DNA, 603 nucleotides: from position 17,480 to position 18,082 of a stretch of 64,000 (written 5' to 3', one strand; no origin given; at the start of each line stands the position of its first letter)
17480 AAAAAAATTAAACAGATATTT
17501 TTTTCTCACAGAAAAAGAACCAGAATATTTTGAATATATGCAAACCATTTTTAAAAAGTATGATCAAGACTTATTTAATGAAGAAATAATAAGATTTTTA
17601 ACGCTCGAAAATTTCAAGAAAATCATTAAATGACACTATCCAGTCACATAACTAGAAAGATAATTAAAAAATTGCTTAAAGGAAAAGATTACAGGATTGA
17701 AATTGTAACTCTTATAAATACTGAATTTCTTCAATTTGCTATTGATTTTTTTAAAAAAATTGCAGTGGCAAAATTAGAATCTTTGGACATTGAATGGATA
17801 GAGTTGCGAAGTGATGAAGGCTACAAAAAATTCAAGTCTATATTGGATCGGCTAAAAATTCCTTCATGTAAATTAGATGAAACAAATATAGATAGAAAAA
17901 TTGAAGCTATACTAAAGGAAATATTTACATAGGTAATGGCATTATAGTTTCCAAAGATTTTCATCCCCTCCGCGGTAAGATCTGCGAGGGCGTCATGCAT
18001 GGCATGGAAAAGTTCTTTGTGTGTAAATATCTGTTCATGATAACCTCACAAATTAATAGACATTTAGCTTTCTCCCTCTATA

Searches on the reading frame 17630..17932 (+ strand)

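Call 64: search_protein_families(library=pfam, proteins=[window:17630-17932:+], max_evalue=0.01)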
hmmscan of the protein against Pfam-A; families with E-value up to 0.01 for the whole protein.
window:17630-17932:+ (100 aa): 2 families
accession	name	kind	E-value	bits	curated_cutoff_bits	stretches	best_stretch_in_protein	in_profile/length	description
PF20469.4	OLD-like_TOPRIM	-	0.0036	18.2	23.2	1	39-80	20-61/67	Overcoming lysogenization defect protein-like, TOPRIM domain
PF09516.16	RE_CfrBI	-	0.0056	16.5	25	1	8-67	4-67/257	CfrBI restriction endonuclease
